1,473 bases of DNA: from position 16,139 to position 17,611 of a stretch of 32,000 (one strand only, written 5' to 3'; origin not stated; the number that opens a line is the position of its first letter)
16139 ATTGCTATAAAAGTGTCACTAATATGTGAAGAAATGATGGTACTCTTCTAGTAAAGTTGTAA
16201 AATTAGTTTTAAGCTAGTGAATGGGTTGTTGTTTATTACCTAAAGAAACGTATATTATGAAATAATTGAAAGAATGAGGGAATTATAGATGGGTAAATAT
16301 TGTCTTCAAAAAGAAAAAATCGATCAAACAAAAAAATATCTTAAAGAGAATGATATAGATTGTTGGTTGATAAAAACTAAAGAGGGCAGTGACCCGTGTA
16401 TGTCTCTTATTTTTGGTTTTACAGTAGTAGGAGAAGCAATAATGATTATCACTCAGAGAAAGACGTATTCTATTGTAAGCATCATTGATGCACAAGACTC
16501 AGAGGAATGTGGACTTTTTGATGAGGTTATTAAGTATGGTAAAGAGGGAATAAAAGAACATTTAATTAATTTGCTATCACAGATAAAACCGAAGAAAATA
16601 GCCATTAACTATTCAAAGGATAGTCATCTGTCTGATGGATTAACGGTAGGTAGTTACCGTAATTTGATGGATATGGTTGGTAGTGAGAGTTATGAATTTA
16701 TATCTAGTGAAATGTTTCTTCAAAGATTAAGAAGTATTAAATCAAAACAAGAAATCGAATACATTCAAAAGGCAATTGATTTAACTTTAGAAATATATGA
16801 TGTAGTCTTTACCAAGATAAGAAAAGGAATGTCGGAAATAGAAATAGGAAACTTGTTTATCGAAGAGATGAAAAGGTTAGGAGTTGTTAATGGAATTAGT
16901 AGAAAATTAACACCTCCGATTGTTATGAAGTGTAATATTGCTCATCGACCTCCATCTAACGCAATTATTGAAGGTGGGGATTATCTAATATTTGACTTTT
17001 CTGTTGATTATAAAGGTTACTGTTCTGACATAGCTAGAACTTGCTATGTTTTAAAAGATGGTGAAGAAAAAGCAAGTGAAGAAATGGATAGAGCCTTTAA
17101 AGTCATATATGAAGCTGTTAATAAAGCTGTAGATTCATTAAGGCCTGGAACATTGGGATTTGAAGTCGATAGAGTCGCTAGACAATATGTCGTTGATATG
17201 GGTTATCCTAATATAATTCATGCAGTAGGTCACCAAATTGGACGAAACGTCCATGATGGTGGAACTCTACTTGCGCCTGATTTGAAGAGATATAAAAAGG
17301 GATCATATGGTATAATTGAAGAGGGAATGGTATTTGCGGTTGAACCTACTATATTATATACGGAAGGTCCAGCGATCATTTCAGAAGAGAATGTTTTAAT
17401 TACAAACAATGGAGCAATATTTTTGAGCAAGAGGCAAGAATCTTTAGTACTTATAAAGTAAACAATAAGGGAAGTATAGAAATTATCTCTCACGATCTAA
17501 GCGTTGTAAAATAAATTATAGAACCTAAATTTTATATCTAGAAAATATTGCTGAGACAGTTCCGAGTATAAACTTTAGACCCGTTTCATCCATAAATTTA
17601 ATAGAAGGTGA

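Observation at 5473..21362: Seven M24 (pita-bread) paralogues of three subtypes within 16 kb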

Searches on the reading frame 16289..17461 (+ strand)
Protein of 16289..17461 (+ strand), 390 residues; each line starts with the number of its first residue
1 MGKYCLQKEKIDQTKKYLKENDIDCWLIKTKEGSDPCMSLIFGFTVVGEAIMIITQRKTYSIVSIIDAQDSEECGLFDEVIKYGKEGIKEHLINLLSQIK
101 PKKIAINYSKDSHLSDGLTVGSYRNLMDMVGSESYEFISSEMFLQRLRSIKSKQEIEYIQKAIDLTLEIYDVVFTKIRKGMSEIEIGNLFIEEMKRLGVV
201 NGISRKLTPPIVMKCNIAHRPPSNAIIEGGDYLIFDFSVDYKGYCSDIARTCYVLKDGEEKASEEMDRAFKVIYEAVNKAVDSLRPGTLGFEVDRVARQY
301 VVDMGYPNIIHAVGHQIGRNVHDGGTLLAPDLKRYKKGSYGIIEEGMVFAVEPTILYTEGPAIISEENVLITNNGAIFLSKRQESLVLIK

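Call 3: search_protein_families(library=pfam, proteins=[window:16289-17461:+], max_evalue=0.01)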
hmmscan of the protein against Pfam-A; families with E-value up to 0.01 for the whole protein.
window:16289-17461:+ (390 aa): 1 family
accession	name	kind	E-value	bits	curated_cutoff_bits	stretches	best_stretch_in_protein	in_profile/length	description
PF00557.29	Peptidase_M24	-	3e-40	138.7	23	1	157-373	1-208/208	Metallopeptidase family M24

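Call 5: search_protein_families(library=ncbifam, proteins=[window:16289-17461:+], max_evalue=0.01)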
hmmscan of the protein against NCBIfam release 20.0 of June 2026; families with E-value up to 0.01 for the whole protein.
window:16289-17461:+ (390 aa): 16 families
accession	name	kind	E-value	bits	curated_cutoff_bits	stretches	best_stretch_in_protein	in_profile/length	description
NF040821.1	dipep_PepQ_Arch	equivalog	3e-30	105.4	630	1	9-386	1-345/346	Xaa-Pro dipeptidase PepQ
NF007310.0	PRK09795.1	equivalog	3.7e-29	101.7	393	1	145-380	122-349/361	aminopeptidase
TIGR00500.1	met_pdase_I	equivalog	1.1e-23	84.1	171.35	1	149-360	2-208/247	type I methionyl aminopeptidase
NF008970.0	PRK12318.1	equivalog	3.9e-13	49.3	267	1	149-368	42-257/291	methionyl aminopeptidase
NF008131.0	PRK10879.1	equivalog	7.9e-13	48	465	1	143-356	166-385/438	Xaa-Pro aminopeptidase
NF009533.0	PRK12897.1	equivalog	1.8e-10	40.6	488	1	149-355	3-204/248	type I methionyl aminopeptidase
NF011173.0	PRK14575.1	equivalog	9.6e-10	38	850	1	124-387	153-403/406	putative peptidase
NF011720.0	PRK15173.1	subfamily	9.9e-10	37.9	420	1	125-387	91-340/343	peptidase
NF043017.1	DimsulpropLyDddP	equivalog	4.8e-09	35.5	600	1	132-380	187-434/443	dimethylsulfonioproprionate lyase DddP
NF038259.1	ectoine_DoeA_2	exception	5.8e-09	35.1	575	1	91-376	99-373/386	ectoine hydrolase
NF011174.0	PRK14576.1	subfamily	3e-08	33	487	1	134-384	161-399/405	putative endopeptidase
NF005583.0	PRK07281.1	equivalog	1.2e-07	31.3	445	1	240-355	129-235/286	methionyl aminopeptidase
NF010133.0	PRK13607.1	equivalog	1.1e-06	27.7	339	1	143-356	154-388/443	Xaa-Pro dipeptidase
TIGR00501.1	met_pdase_II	equivalog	6.9e-06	25.8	222.65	1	159-365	9-199/295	type II methionyl aminopeptidase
TIGR02993.1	ectoine_eutD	equivalog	0.00038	19.7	613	1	137-379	145-380/391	ectoine hydrolase DoeA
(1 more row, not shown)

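Call 9: search_solved_structures(query=window:16289-17461:+, max_evalue=0.001)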
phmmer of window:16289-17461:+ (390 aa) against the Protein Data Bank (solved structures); distinct sequences matched with E-value up to 0.001: 101 (the best 60 are shown).
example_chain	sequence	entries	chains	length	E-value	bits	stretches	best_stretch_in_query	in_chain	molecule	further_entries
3q6d_A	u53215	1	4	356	7.9e-31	110.8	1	77-388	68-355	Proline dipeptidase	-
2zsg_A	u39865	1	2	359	1e-27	100.5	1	16-385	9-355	Aminopeptidase P, putative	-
1pv9_A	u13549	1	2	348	5.4e-25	91.6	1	134-386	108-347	Xaa-Pro dipeptidase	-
1wy2_A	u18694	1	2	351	1.3e-23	87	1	136-386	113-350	Xaa-Pro dipeptidase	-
4rgz_A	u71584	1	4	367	6.7e-23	84.7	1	114-386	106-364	Xaa-Pro aminopeptidase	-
4fkc_A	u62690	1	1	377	7.1e-23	84.6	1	114-386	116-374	Xaa-Pro aminopeptidase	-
7k3u_A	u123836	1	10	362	9.6e-23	84.2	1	136-380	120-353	Aminopeptidase P family protein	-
7n02_A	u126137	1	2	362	1.8e-22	83.3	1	136-380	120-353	Aminopeptidase P family protein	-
6xmr_A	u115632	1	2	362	1.8e-22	83.3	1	136-380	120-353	Aminopeptidase P family protein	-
4zng_C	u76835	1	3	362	1.8e-22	83.3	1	136-380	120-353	Prolidase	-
5cnx_A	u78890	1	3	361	9.6e-21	77.6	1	147-382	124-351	Aminopeptidase YpdF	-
1wn1_A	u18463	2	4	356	2.3e-20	76.3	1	135-388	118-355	dipeptidase | 356aa long hypothetical dipeptidase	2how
5cdl_A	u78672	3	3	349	8.2e-20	74.5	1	139-381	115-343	Proline dipeptidase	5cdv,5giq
5giu_A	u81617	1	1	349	8.2e-20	74.5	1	139-381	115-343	Proline dipeptidase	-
4ege_A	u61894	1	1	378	2.1e-12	50.1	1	219-389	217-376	Dipeptidase PepE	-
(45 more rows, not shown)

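Call 33: find_homologous_proteins(query=window:16289-17461:+)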
Query window:16289-17461:+ (390 aa): 527 proteins with E <= 0.001 among 3523 candidates; the best 120 are listed.
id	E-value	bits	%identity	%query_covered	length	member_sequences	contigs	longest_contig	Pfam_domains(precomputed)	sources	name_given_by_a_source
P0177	6.5e-256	866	100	100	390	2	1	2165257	PF00557.30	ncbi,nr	ncbi:aminopeptidase P family protein [Mycoplasmatota bacterium]|nr:aminopeptidase P family protein [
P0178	6.2e-166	570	66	99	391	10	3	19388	PF00557.30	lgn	-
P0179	2.1e-165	569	63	99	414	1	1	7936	PF00557.30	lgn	-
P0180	1.6e-164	566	64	99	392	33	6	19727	PF00557.30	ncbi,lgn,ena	-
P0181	7.2e-163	560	63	99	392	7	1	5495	PF00557.30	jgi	jgi:Xaa-Pro aminopeptidase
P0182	1.2e-162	559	65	99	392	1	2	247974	PF00557.30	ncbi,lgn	-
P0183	2.1e-162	559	64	99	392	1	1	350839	PF00557.30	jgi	jgi:Xaa-Pro aminopeptidase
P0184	1.2e-161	556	64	98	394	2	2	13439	PF00557.30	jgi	jgi:Xaa-Pro aminopeptidase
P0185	1.0e-160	553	64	99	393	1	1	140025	PF00557.30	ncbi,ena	-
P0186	2.5e-160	552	63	99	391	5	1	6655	PF00557.30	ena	-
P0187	3.4e-160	551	65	99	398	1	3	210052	PF00557.30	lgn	-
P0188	3.6e-159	548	63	99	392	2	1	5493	PF00557.30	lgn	-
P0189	3.7e-159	548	63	98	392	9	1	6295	PF00557.30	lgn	-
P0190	7.5e-159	547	63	99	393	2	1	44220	PF00557.30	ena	-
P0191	4.0e-158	545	64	99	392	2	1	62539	PF00557.30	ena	-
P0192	1.1e-157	543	62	99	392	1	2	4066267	PF00557.30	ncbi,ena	-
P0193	2.3e-157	542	63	99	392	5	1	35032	PF00557.30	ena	-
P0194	1.3e-156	540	62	99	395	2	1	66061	PF00557.30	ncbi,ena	-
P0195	2.3e-156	539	64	99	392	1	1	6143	PF00557.30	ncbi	-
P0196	1.6e-155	536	63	99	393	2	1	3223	PF00557.30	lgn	-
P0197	2.9e-154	532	64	99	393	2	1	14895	PF00557.30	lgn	-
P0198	3.7e-154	532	63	99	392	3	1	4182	PF00557.30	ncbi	ncbi:MAG: M24 family metallopeptidase [Sphaerochaetaceae bacterium]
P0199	5.3e-153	528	62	99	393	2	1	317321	PF00557.30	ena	-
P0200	1.3e-152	526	63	100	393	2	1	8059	PF00557.30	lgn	-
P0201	1.9e-152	526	64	98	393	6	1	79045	PF00557.30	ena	-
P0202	5.7e-150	518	62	99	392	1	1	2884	PF00557.30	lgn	-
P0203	4.3e-134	465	56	98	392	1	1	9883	PF00557.30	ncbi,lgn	-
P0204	8.4e-134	464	54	99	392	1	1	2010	PF00557.30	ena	-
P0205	1.4e-132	460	56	98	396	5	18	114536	PF00557.30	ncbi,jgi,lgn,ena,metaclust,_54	metaclust:\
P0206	1.5e-131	457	55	99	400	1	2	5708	PF00557.30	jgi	jgi:Xaa-Pro aminopeptidase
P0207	3.4e-131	456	55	99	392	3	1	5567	PF00557.30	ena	-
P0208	1.2e-130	454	54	99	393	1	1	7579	PF00557.30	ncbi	-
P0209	1.3e-130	454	54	99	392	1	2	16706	PF00557.30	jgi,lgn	jgi:Xaa-Pro aminopeptidase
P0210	4.7e-130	452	53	99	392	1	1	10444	PF00557.30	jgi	jgi:Xaa-Pro aminopeptidase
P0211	5.5e-130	452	54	99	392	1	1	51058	PF00557.30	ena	-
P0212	4.2e-129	449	54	99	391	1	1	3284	PF00557.30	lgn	-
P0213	1.6e-127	444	53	99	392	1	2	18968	PF00557.30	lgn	-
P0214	1.8e-127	444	53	99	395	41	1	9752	PF00557.30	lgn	-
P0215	5.6e-127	442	53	99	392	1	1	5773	PF00557.30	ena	-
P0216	7.4e-127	442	55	98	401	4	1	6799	PF00557.30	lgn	-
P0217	8.1e-127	442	53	99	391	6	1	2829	PF00557.30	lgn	-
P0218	1.8e-126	440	51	99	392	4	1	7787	PF00557.30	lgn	-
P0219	2.0e-126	440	52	99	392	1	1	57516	PF00557.30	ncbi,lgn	-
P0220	2.9e-126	440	64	79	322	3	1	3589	PF00557.30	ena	-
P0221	4.2e-126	439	52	100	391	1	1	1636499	PF00557.30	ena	-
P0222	4.6e-126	439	52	98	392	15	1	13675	PF00557.30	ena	-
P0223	8.5e-126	438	52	99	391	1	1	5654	PF00557.30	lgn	-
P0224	1.2e-125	438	51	98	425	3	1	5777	PF00557.30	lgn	-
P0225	2.3e-125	437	47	99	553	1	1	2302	PF01321.25,PF00557.30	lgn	-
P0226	2.5e-125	437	48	99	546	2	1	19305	PF01321.25,PF00557.30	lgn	-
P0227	2.5e-125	437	53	98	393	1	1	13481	PF00557.30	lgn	-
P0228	6.8e-125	435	54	100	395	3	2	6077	PF00557.30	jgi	-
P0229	1.8e-124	434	52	99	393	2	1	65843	PF00557.30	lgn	-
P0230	2.4e-124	433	53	98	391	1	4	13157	PF00557.30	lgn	-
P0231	2.7e-124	433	53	98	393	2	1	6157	PF00557.30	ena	-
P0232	3.2e-124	433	54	99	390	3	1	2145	PF00557.30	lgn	-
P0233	4.2e-124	433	54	99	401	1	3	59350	PF00557.30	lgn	-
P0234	4.7e-124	432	52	99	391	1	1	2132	PF00557.30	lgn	-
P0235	4.8e-124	432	54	99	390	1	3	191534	PF00557.30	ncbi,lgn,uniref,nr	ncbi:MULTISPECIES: M24 family metallopeptidase [Brevibacillus]|uniref:Aminopeptidase P family protei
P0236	6.4e-124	432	52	99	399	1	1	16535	PF00557.30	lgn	-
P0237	7.5e-124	432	54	98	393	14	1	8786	PF00557.30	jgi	jgi:Xaa-Pro aminopeptidase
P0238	7.9e-124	432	52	99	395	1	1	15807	PF00557.30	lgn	-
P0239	1.4e-123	431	53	99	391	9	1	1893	PF00557.30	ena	-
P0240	2.2e-123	430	53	99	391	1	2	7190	PF00557.30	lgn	-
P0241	2.3e-123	430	51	99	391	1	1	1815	PF00557.30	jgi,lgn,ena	-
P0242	2.9e-123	430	52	99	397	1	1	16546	PF00557.30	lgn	-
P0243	4.6e-123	429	52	99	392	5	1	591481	PF00557.30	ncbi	-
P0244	6.5e-123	429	54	99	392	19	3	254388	PF00557.30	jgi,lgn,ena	-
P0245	7.6e-123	428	53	99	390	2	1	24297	PF00557.30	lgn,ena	-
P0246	1.4e-122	428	52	99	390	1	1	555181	PF00557.30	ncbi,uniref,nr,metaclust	ncbi:M24 family metallopeptidase [Gorillibacterium timonense]|uniref:M24 family metallopeptidase n=1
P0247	1.9e-122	427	51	98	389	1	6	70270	PF00557.30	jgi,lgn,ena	-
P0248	2.7e-122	427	52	99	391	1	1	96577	PF00557.30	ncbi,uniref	ncbi:M24 family metallopeptidase [Brevibacillus reuszeri]|uniref:M24 family metallopeptidase n=1 Tax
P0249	3.3e-122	426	64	75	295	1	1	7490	PF00557.30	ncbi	ncbi:MAG: M24 family metallopeptidase, partial [Spirochaetota bacterium]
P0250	4.9e-122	426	52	99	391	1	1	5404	PF00557.30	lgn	-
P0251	7.9e-122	425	53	98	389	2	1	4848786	PF00557.30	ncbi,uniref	ncbi:M24 family metallopeptidase [Heyndrickxia sp. MSNUG]|uniref:M24 family metallopeptidase n=1 Tax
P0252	1.7e-121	424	52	99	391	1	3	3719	PF00557.30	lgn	-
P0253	2.8e-121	423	51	99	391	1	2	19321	PF00557.30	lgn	-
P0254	5.0e-121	422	53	98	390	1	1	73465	PF00557.30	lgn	-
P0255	6.0e-121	422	53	98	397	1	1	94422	PF00557.30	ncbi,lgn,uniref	ncbi:M24 family metallopeptidase [Radiobacillus sp. PE A8.2]|uniref:M24 family metallopeptidase n=1 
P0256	1.2e-120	421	52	99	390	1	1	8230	PF00557.30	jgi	jgi:Xaa-Pro aminopeptidase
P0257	1.9e-120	421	50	99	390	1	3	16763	PF00557.30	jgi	jgi:Xaa-Pro aminopeptidase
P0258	3.2e-120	420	50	99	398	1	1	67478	PF00557.30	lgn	-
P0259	3.3e-120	420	52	99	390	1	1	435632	PF00557.30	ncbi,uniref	ncbi:Xaa-Pro peptidase family protein [Gorillibacterium sp. CAU 1737]|uniref:M24 family metallopepti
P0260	3.4e-120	420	52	99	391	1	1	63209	PF00557.30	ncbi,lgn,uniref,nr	ncbi:M24 family metallopeptidase [Brevibacillus reuszeri]|uniref:M24 family metallopeptidase n=1 Tax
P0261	5.1e-120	419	51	98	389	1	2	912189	PF00557.30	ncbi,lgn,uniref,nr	ncbi:M24 family metallopeptidase [Maledivibacter halophilus]|uniref:Xaa-Pro aminopeptidase n=1 Tax=M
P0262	9.2e-120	418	51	99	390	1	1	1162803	PF00557.30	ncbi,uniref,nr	ncbi:M24 family metallopeptidase [Cohnella rhizosphaerae]|uniref:Xaa-Pro peptidase family protein n=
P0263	1.4e-119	418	52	99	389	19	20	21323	PF00557.30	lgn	-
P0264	1.4e-119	418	50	100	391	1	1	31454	PF00557.30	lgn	-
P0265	2.3e-119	417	52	99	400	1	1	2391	PF00557.30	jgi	jgi:Xaa-Pro aminopeptidase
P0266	2.3e-119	417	52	99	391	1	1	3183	PF00557.30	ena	-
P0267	2.6e-119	417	52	99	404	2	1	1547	PF00557.30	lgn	-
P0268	5.0e-119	416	52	98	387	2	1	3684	PF00557.30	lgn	-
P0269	5.3e-119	416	51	99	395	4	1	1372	PF00557.30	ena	-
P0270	6.6e-119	415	50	99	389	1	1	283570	PF00557.30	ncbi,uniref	ncbi:M24 family metallopeptidase [Bacillus salitolerans]|uniref:M24 family metallopeptidase n=1 Tax=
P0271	8.1e-119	415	53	98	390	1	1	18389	PF00557.30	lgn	-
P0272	9.7e-119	415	51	99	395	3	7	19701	PF00557.30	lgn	-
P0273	1.0e-118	415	49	98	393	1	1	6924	PF00557.30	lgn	-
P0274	1.5e-118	414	52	98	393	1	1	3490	PF00557.30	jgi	-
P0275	1.5e-118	414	51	98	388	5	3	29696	PF00557.30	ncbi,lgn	-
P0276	3.2e-118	413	51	99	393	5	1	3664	PF00557.30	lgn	-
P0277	4.5e-118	413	51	99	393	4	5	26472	PF00557.30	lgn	-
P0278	4.8e-118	413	52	99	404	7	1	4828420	PF00557.30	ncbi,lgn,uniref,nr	ncbi:Xaa-Pro aminopeptidase [Bacillus sp. SORGH_AS 510]|uniref:M24 family metallopeptidase n=1 Tax=B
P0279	5.4e-118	412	52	99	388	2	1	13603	PF00557.30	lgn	-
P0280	1.2e-117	411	49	99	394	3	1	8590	PF00557.30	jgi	-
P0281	2.0e-117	411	52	99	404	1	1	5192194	PF00557.30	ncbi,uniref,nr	ncbi:Xaa-Pro peptidase family protein [Neobacillus sp. PS2-9]|uniref:M24 family metallopeptidase n=1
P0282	2.3e-117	410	50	99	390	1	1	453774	PF00557.30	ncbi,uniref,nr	ncbi:M24 family metallopeptidase [Cohnella fermenti]|uniref:Aminopeptidase P family protein n=1 Tax=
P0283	5.2e-117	409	50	99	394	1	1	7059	PF00557.30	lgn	-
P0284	5.6e-117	409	52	97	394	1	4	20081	PF00557.30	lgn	-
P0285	7.1e-117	409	51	99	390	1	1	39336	PF00557.30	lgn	-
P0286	8.3e-117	409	51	99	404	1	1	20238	PF00557.30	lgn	-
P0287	1.0e-116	408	51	98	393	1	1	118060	PF00557.30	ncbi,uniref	ncbi:M24 family metallopeptidase [Sporosarcina sp. OR05]|uniref:M24 family metallopeptidase n=1 Tax=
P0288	2.7e-116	407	49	99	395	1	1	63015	PF00557.30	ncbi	ncbi:M24 family metallopeptidase [Pseudoneobacillus sp. C159]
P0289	3.5e-116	407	49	99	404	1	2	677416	PF00557.30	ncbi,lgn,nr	ncbi:Xaa-Pro peptidase family protein [Cytobacillus luteolus]|nr:Xaa-Pro peptidase family protein [C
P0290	9.8e-116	405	51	99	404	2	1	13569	PF00557.30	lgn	-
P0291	1.1e-115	405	51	99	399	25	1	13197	PF00557.30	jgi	jgi:Xaa-Pro aminopeptidase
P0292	1.1e-115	405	48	99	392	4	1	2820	PF00557.30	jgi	-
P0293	1.4e-115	405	50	99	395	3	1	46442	PF00557.30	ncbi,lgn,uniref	ncbi:Xaa-Pro peptidase family protein [Planococcus donghaensis]|uniref:M24 family metallopeptidase n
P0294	2.7e-115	404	50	100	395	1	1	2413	PF00557.30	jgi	jgi:Xaa-Pro aminopeptidase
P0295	4.9e-115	403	51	98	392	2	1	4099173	PF00557.30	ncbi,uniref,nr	ncbi:Xaa-Pro peptidase family protein [Cytobacillus spongiae]|uniref:M24 family metallopeptidase n=1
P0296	5.4e-115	403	50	99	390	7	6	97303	PF00557.30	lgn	-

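Call 57: search_protein_families(library=pfam, proteins=[P0225], max_evalue=0.001)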
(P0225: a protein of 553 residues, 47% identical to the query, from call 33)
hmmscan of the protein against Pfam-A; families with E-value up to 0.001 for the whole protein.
P0225 (553 aa): 2 families
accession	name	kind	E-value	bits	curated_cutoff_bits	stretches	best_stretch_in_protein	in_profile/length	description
PF00557.29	Peptidase_M24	-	4e-39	135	23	1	318-533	1-207/208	Metallopeptidase family M24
PF01321.24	Creatinase_N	-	2.8e-07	31.6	22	0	171-311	2-128/128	Creatinase/Prolidase N-terminal domain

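Call 60: find_encoding_contigs(protein=P0182, flank=8000, max_places=2)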
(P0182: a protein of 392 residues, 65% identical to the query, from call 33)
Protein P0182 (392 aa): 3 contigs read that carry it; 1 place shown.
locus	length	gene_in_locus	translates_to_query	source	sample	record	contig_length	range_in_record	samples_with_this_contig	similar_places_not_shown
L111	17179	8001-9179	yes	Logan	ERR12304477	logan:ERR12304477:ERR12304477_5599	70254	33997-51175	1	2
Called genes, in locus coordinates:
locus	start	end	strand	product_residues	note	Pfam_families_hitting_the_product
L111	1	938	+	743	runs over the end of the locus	PF12833:HTH_18, PF00165:HTH_AraC (weak)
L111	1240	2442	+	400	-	PF00155:Aminotran_1_2, PF01212:Beta_elim_lyase (weak)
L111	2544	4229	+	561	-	PF00496:SBP_bac_5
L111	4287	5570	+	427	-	PF01546:Peptidase_M20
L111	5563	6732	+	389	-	PF00557:Peptidase_M24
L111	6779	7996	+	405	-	PF01546:Peptidase_M20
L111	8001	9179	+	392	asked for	PF00557:Peptidase_M24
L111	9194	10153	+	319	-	PF19300:BPD_transp_1_N, PF00528:BPD_transp_1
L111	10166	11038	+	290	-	PF12911:OppC_N, PF00528:BPD_transp_1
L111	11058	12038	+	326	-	PF00005:ABC_tran, PF13304:AAA_21 (weak), PF08352:oligo_HPY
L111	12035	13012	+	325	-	PF00005:ABC_tran, PF08352:oligo_HPY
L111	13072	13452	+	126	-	PF01042:Ribonuc_L-PSP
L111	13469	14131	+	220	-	PF08348:PAS_6, PF13309:HTH_22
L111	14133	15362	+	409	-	PF00155:Aminotran_1_2, PF00266:Aminotran_5 (weak)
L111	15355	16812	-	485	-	PF00557:Peptidase_M24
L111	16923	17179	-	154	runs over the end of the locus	PF14588:YjgF_endoribonc, PF01042:Ribonuc_L-PSP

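Call 61: find_encoding_contigs(protein=P0235, flank=8000, max_places=2)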
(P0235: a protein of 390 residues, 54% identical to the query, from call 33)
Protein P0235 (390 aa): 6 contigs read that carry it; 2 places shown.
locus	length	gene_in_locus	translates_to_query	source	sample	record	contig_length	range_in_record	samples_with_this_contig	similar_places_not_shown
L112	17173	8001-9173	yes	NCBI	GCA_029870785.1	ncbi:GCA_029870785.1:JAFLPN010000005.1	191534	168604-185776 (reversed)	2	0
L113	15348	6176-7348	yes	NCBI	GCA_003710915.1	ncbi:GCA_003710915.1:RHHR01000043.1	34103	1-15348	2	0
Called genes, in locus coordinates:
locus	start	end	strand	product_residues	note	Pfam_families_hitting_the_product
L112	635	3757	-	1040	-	PF00512:HisKA, PF02518:HATPase_c, PF13581:HATPase_c_2 (faint), PF13589:HATPase_c_3 (faint), PF00072:Response_reg, PF06580:His_kinase, PF02518:HATPase_c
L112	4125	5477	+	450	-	PF01546:Peptidase_M20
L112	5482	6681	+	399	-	PF00557:Peptidase_M24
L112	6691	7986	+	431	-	PF04389:Peptidase_M28 (faint), PF01546:Peptidase_M20, PF07687:M20_dimer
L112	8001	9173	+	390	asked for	PF00557:Peptidase_M24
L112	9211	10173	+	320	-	PF19300:BPD_transp_1_N, PF00528:BPD_transp_1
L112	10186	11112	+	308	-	PF12911:OppC_N, PF00528:BPD_transp_1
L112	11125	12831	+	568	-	PF00496:SBP_bac_5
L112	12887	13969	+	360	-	PF01321:Creatinase_N, PF00557:Peptidase_M24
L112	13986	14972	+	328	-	PF00005:ABC_tran, PF02463:SMC_N (faint), PF13304:AAA_21 (weak), PF08352:oligo_HPY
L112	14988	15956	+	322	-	PF02463:SMC_N (faint), PF00005:ABC_tran, PF08352:oligo_HPY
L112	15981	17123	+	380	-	PF01266:DAO, PF07992:Pyr_redox_2 (faint), PF13450:NAD_binding_8 (weak)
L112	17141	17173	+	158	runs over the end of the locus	PF12903:DUF3830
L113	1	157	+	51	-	?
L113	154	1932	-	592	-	PF07695:7TMR-DISM_7TM (weak), PF00512:HisKA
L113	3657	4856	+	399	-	PF00557:Peptidase_M24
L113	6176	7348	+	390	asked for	PF00557:Peptidase_M24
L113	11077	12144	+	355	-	PF01321:Creatinase_N, PF00557:Peptidase_M24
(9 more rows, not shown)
